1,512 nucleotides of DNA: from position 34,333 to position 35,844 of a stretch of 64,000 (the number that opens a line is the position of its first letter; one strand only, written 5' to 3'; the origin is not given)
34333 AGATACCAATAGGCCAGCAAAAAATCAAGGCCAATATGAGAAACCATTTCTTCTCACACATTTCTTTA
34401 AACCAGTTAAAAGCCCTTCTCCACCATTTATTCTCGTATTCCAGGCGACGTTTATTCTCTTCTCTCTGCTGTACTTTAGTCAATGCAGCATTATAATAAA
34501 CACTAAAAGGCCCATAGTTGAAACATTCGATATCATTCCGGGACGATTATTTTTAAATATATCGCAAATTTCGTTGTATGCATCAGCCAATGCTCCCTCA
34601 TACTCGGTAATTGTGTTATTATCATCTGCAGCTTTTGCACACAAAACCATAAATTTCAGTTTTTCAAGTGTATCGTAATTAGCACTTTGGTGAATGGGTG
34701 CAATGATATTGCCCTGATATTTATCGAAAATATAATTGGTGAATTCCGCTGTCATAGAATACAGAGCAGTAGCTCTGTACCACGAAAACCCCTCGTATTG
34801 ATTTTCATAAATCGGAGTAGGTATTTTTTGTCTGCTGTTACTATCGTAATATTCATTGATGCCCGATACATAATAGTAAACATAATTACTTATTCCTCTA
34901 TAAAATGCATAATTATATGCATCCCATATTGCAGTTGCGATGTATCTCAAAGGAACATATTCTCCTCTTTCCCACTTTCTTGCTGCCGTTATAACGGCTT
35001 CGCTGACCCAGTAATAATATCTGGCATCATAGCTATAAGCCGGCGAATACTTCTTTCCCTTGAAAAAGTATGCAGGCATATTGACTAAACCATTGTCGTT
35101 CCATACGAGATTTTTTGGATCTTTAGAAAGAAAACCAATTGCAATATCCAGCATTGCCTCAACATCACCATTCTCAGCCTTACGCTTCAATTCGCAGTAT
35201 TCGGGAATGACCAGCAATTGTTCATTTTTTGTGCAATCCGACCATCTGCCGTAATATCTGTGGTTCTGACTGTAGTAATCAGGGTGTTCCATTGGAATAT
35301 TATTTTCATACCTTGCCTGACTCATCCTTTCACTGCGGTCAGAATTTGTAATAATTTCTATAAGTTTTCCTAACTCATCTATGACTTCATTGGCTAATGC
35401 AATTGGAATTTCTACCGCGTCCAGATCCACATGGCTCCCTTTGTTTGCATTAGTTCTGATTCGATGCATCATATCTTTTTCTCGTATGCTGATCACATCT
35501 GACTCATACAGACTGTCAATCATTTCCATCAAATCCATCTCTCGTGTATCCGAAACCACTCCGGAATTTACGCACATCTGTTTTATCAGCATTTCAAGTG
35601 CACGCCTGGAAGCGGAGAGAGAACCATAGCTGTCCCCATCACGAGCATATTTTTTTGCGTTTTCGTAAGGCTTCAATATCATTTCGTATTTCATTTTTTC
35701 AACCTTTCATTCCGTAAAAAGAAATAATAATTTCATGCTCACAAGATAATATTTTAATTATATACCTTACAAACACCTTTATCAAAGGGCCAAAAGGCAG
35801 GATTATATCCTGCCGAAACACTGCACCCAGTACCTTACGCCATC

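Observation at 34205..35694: Intact two-gene cassette (DUF4145/HEPN-like + Sel1-like protein with a small 2-TM partner) in an AT-rich island: candidate undescribed defence/abortive-infection module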

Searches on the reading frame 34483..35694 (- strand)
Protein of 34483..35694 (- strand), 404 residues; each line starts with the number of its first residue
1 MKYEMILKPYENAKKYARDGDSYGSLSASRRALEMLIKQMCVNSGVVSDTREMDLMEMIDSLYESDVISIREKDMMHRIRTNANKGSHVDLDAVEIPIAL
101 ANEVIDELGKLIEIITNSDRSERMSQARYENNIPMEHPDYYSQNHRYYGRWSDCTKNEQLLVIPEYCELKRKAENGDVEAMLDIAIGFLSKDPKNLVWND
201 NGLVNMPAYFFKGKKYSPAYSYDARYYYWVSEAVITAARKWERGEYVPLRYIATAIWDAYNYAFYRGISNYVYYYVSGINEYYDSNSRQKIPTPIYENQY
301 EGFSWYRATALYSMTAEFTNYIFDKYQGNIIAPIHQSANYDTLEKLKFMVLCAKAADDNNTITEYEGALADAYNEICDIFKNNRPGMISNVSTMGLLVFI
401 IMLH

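Call 3: search_protein_families(library=pfam, proteins=[window:34483-35694:-], max_evalue=1)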
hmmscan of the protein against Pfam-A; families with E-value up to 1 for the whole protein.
window:34483-35694:- (404 aa): 2 families
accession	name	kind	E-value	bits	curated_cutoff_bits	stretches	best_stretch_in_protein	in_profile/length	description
PF13643.11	DUF4145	-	9.5e-08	32.4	23.1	1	22-91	11-72/88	Domain of unknown function (DUF4145)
PF17727.6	CtsR_C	-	0.046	14.4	23.8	1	56-78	23-45/72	CtsR C-terminal dimerization domain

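Call 4: search_protein_families(library=padloc, proteins=[window:34483-35694:-], max_evalue=1)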
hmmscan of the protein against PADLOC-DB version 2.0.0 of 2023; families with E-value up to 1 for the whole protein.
window:34483-35694:- (404 aa): 0 families

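Call 5: search_protein_families(library=ncbifam, proteins=[window:34483-35694:-], max_evalue=1)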
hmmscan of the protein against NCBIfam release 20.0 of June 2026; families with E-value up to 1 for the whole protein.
window:34483-35694:- (404 aa): 1 family
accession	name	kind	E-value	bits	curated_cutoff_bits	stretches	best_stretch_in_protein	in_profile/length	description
NF008521.0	PRK11448.1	equivalog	0.079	10.9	729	1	20-90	29-98/1123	type I restriction-modification system endonuclease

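Call 7: find_homologous_proteins(query=window:34483-35694:-)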
Query window:34483-35694:- (404 aa): 10 proteins with E <= 0.001 among 2582 candidates.
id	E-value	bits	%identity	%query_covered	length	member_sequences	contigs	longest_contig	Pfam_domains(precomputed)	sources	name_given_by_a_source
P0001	6.7e-202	689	100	75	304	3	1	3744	PF13643.12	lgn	-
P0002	2.9e-83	298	43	86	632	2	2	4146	-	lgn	-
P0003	3.2e-62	229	36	87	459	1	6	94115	PF13643.12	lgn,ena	-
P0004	1.1e-59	221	37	86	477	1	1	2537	-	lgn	-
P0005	9.0e-48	181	38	81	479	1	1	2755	-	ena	-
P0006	1.2e-44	171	32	86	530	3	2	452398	PF08238.19,PF13643.12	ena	-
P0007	4.3e-44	169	33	86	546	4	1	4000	PF08238.19,PF13643.12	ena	-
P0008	3.2e-42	163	35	80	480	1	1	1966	-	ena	-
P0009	3.4e-42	163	35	83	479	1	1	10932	-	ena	-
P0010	8.6e-33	132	33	64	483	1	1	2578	-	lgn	-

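Call 17: find_encoding_contigs(protein=P0002, flank=5000, max_places=3)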
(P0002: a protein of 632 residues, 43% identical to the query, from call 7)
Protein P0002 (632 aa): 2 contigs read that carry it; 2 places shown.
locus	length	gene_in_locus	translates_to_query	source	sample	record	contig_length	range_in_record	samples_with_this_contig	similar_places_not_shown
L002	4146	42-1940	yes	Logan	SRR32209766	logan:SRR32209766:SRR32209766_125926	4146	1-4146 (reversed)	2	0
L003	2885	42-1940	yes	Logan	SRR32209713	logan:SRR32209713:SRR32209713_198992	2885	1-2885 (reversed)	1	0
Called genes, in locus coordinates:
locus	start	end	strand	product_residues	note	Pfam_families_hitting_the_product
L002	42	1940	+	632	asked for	-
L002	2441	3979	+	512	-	PF00041:fn3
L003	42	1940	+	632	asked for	-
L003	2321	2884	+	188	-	?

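Call 18: find_encoding_contigs(protein=P0003, flank=8000, max_places=4)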
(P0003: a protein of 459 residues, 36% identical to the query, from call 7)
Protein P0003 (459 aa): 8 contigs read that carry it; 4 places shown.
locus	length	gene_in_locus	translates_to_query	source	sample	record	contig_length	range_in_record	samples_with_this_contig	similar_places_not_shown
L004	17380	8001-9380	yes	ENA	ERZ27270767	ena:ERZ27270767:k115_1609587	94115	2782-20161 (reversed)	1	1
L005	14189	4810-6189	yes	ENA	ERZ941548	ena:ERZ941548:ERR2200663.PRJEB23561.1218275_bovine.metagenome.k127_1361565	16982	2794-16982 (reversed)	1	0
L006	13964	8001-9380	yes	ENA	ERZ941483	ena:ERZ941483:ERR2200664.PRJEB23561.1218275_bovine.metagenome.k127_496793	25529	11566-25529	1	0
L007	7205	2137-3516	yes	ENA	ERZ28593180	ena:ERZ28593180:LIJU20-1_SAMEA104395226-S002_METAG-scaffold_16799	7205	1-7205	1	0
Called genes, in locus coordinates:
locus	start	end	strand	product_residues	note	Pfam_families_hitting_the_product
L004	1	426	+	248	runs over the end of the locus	-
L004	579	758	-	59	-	-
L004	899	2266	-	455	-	-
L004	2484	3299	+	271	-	PF00481:PP2C (faint), PF13672:PP2C_2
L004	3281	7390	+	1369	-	PF00069:Pkinase, PF07714:PK_Tyr_Ser-Thr, PF03109:ABC1 (faint), PF08238:Sel1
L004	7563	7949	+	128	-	-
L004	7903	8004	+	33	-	-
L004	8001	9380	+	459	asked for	PF13643:DUF4145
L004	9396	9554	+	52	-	-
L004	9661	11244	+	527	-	PF00041:fn3 (weak)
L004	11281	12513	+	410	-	PF02463:SMC_N, PF13175:AAA_15, PF13476:AAA_23, PF13304:AAA_21 (faint)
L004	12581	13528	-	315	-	PF05257:CHAP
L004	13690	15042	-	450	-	PF01554:MatE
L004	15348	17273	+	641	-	PF02518:HATPase_c, PF00204:DNA_gyraseB, PF01751:Toprim, PF00986:DNA_gyraseB_C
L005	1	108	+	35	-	?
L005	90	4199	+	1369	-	PF00069:Pkinase, PF07714:PK_Tyr_Ser-Thr, PF03109:ABC1 (faint), PF08238:Sel1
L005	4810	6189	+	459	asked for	PF13643:DUF4145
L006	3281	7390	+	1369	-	PF00069:Pkinase, PF07714:PK_Tyr_Ser-Thr, PF03109:ABC1 (faint), PF08238:Sel1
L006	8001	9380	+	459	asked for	PF13643:DUF4145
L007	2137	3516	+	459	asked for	PF13643:DUF4145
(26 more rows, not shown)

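Call 22: find_encoding_contigs(protein=P0006, flank=8000, max_places=3)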
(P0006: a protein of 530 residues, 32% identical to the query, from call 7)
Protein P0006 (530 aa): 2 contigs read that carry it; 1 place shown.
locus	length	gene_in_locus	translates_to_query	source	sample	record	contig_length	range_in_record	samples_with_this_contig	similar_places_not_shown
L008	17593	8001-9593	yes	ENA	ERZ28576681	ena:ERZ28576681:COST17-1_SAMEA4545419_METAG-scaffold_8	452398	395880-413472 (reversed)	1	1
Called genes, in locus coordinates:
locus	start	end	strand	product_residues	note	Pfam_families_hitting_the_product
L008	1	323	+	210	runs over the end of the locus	-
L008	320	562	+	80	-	-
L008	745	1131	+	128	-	-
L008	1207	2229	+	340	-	PF10127:RlaP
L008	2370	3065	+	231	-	PF04055:Radical_SAM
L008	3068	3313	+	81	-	-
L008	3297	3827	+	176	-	PF04014:MazE_antitoxin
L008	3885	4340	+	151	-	-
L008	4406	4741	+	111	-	-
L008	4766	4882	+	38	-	-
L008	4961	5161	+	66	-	-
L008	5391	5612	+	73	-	-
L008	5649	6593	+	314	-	-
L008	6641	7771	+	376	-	PF00712:DNA_pol3_beta, PF02767:DNA_pol3_beta_2, PF02768:DNA_pol3_beta_3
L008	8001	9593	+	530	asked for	PF13643:DUF4145 (weak), PF08238:Sel1 (weak)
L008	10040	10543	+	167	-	-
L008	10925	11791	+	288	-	-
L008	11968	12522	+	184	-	-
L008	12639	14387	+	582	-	PF13306:LRR_5, PF13855:LRR_8 (faint), PF13306:LRR_5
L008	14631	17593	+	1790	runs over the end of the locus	PF01471:PG_binding_1, PF08924:Rv2525c_GlyHyd-like, PF18998:Flg_new_2, PF00404:Dockerin_1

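Call 23: find_encoding_contigs(protein=P0009, flank=8000, max_places=3)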
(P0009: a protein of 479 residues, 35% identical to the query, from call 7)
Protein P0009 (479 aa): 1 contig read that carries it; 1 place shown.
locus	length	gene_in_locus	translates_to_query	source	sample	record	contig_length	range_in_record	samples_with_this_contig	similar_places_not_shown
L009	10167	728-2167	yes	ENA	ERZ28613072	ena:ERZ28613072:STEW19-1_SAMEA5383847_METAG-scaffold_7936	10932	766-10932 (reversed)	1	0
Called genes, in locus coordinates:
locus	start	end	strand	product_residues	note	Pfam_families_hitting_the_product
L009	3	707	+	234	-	?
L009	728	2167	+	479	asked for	-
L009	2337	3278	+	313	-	-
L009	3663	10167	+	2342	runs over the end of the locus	PF18889:Beta_helix_3 (faint), PF09479:Flg_new, PF05738:Cna_B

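Call 29: search_protein_families(library=pfam, proteins=[P0002, P0003, P0005, P0006, P0007, P0010], max_evalue=0.1)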
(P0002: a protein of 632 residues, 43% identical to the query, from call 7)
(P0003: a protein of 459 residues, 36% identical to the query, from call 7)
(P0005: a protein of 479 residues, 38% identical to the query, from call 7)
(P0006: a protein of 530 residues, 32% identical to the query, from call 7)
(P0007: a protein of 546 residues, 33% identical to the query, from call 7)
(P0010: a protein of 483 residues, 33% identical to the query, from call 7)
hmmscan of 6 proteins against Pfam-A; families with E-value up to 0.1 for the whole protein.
P0002 (632 aa): 2 families
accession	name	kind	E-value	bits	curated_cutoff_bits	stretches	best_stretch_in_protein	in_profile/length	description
PF13643.11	DUF4145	-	1.8e-05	25.2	23.1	1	15-107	3-84/88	Domain of unknown function (DUF4145)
PF05168.19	HEPN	-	0.0032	18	22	1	12-119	12-116/117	HEPN domain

P0003 (459 aa): 4 families
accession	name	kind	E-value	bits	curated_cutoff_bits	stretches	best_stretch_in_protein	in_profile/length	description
PF13643.11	DUF4145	-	1.7e-09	38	23.1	1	11-104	2-87/88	Domain of unknown function (DUF4145)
PF05168.19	HEPN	-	0.0092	16.6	22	1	9-107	12-110/117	HEPN domain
PF20715.2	DUF6827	-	0.034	14.4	26.9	1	44-111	52-120/158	Domain of unknown function (DUF6827)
PF09875.14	DUF2102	-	0.049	13.8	25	0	96-124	21-49/103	Uncharacterized protein conserved in archaea (DUF2102)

P0005 (479 aa): 1 family
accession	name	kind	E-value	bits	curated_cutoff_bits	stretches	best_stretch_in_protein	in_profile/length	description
PF13643.11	DUF4145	-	3.7e-06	27.3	23.1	1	50-110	32-86/88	Domain of unknown function (DUF4145)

P0006 (530 aa): 11 families
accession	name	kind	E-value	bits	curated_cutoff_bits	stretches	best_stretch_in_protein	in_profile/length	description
PF13643.11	DUF4145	-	5.2e-08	33.3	23.1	1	19-110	5-86/88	Domain of unknown function (DUF4145)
PF08238.18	Sel1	-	2.6e-07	31.4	30.7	1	481-514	3-36/36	Sel1 repeat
PF13240.11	Zn_Ribbon_1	-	0.00033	20.8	25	1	424-445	2-23/23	zinc-ribbon domain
PF16726.11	OCRL_clath_bd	-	0.0033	18.1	27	1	67-119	45-99/101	Inositol polyphosphate 5-phosphatase clathrin binding domain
PF12773.13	DZR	-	0.0038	17.8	27.3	1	421-442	24-45/45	Double zinc ribbon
PF12172.15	zf-ChsH2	-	0.011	15.9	23.2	1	419-442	9-32/37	ChsH2, rubredoxin-like zinc ribbon domain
PF13248.11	Zn_ribbon_3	-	0.013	15.4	27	1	424-445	5-26/26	zinc-ribbon domain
PF05168.19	HEPN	-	0.014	16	22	1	13-118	11-114/117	HEPN domain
PF06713.17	bPH_4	-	0.017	15.6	22.9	0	290-338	23-71/74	Bacterial PH domain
PF06221.18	zf-C2HC5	-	0.02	15.4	25.8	1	423-451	19-50/54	Putative zinc finger motif, C2HC5-type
PF10516.15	SHNi-TPR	-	0.098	12.6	21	0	497-511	22-36/38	SHNi-TPR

P0007 (546 aa): 5 families
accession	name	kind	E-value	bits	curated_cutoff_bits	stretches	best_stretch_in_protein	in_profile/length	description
PF08238.18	Sel1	-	1e-20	73.8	30.7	2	479-512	3-36/36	Sel1 repeat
PF13643.11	DUF4145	-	6.2e-06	26.6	23.1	1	17-101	5-83/88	Domain of unknown function (DUF4145)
PF05168.19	HEPN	-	0.00065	20.3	22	1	3-108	3-107/117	HEPN domain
PF12773.13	DZR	-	0.012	16.2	27.3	1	419-440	24-45/45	Double zinc ribbon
PF08289.16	Flu_M1_C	-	0.029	15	22.3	0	512-543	55-86/97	Influenza Matrix protein (M1) C-terminal domain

P0010 (483 aa): 4 families
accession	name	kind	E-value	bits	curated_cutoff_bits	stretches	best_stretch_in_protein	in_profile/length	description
PF06810.17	Phage_scaffold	-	0.015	15.7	35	1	410-477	11-74/170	Phage capsid assembly scaffolding protein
PF05168.19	HEPN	-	0.016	15.8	22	0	14-119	13-113/117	HEPN domain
PF13643.11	DUF4145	-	0.033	14.7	23.1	1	25-110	11-84/88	Domain of unknown function (DUF4145)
PF24849.1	DUF7724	-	0.092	13.3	27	1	95-134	48-87/88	Domain of unknown function (DUF7724)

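Call 30: find_related_loci(query=A1, collection=genome_contigs, flank=10000)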
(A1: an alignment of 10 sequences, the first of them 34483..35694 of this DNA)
Query A1 (404 aa) in genome_contigs; peptide patterns used: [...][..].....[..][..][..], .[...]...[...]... (x = any residue, [..] = any of these).
20 stretches matched a pattern; 2 encode a relative of the query (tblastn E <= 1e-3); 2 distinct loci.
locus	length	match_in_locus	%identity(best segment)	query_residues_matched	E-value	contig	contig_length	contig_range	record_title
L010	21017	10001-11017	41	25-355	3e-75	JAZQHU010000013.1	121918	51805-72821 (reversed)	MAG: Anaerovoracaceae bacterium isolate T1900044627_TS20190093.MAGScoT_cleanbin_000009 SGB_954_k141_1648755, whole genom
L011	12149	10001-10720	32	10-268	2e-42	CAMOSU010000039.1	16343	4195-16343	MAG: uncultured Clostridia bacterium isolate SRR873605_bin.124_metaWRAP_v1.3_MAG genome assembly, contig: NODE_7210_leng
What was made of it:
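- Tried and rejected: Relatives are Clostridia MAGs (call 30).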

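Call 33: search_protein_families(library=pfam, proteins=[L011:7659-8894:+, L011:8891-9877:+, L011:4802-7126:+, L011:9890-11851:+, L010:8370-9335:+, L010:9435-9866:+, L010:11383-14115:+, L010:14102-15478:-, L009:3-707:+], max_evalue=0.01)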
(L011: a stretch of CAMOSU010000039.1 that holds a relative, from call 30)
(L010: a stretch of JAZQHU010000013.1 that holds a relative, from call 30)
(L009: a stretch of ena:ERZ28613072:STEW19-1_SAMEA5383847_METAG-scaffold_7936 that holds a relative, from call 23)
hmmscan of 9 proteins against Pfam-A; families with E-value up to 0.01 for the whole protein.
L011:7659-8894:+ (411 aa): 4 families
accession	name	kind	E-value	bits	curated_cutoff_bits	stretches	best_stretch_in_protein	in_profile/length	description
PF13280.12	WYL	-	9.9e-05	22.7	21.8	1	227-288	5-69/70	WYL domain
PF09339.16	HTH_IclR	-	0.0044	17.2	22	0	100-146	8-51/52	IclR helix-turn-helix domain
PF25213.1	HVO_A0261_N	-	0.0052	17.1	35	0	101-153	14-64/86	HVO_A0261 N-terminal domain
PF18430.7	DBD_HTH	-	0.0063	16.7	25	0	127-139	1-13/35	Putative DNA-binding domain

L011:8891-9877:+ (328 aa): 1 family
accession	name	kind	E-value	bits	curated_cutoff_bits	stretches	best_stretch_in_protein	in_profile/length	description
PF25583.1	WCX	-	1.9e-08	34.9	23.9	1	234-321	2-75/76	WCX domain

L011:4802-7126:+ (774 aa): 0 families

L011:9890-11851:+ (653 aa): 2 families
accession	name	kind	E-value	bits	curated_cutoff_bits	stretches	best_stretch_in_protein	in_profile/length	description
PF13643.11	DUF4145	-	4.7e-10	39.8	23.1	1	41-132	3-85/88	Domain of unknown function (DUF4145)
PF05168.19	HEPN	-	0.002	18.7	22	1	29-139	3-112/117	HEPN domain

L010:8370-9335:+ (321 aa): 2 families
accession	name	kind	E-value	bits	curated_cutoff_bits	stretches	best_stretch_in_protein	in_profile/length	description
PF01841.26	Transglut_core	-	2.2e-13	50.8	23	1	182-277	4-108/108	Transglutaminase-like superfamily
PF04473.18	DUF553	-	0.0018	18.2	20.5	1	186-295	26-128/140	Transglutaminase-like domain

L010:9435-9866:+ (143 aa): 0 families

L010:11383-14115:+ (910 aa): 7 families
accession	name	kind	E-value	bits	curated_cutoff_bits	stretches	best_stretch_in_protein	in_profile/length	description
PF00069.31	Pkinase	-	7.8e-38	130.8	31.7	1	26-221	1-199/263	Protein kinase domain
PF07714.23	PK_Tyr_Ser-Thr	-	4.7e-22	79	23.1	1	28-224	3-210/258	Protein tyrosine and serine/threonine kinase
PF01636.29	APH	-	2.3e-08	34.5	23.2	2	40-109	13-85/239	Phosphotransferase enzyme family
PF03109.22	ABC1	-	2.9e-08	33.6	22.9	1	93-177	141-224/244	ABC1 atypical kinase-like domain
PF14531.12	Kinase-like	-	9.2e-06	25.5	25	1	135-197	160-221/289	Kinase-like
PF06293.20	Kdo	-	0.0005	20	21.3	1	59-168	51-170/207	Lipopolysaccharide kinase (Kdo/WaaP) family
PF17667.7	Pkinase_fungal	-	0.0076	15.4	24.1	0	129-174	295-346/387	Fungal protein kinase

L010:14102-15478:- (458 aa): 0 families

L009:3-707:+ (234 aa): 0 families

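Call 35: predict_structure(alignment_id=A1)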
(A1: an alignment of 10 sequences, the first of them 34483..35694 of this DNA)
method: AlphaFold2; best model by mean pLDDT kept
length: 404 residues; sequences in the alignment: 10
mean_pLDDT: 79.3   pTM: 0.73
mean pLDDT of the five models: 79.3, 76.3, 74.8, 74.7, 73.0
residues with pLDDT >= 90: 133; 70-90: 177; 50-70: 66; < 50: 28
segments of 3 or more residues with pLDDT < 50: 360-363, 383-404
pLDDT, mean of each block of 10 residues (from residue 1): 80 94 91 91 77 83 91 95 76 75 95 85 84 86 86 83 92 93 92 71 78 69 85 94 89 93 76 69 83 71 59 87 87 81 83 66 51 56 44 44 35
secondary structure, 60 per line:
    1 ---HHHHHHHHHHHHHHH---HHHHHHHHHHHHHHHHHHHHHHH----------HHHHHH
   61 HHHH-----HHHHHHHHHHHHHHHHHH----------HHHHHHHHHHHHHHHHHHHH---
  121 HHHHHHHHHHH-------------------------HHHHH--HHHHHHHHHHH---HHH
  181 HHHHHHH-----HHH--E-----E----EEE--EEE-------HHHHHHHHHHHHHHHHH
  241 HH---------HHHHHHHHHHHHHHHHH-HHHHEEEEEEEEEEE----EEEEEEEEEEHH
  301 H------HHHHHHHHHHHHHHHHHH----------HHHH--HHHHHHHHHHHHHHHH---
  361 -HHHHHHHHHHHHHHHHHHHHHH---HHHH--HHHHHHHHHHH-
elements in order: H4-18 H22-44 H55-64 H70-87 H98-117 H121-131 H157-161 H164-174 H178-187 E209-211 E214-216 H224-242 H252-268 H270-273 E274-284 E289-298 H308-325 H336-339 H342-357 H362-383 H387-390 H393-403
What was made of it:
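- On Sel1-repeat proteins (PF08238): The helix-turn-helix at 164-187 (call 35) resembles half a repeat only by eye.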
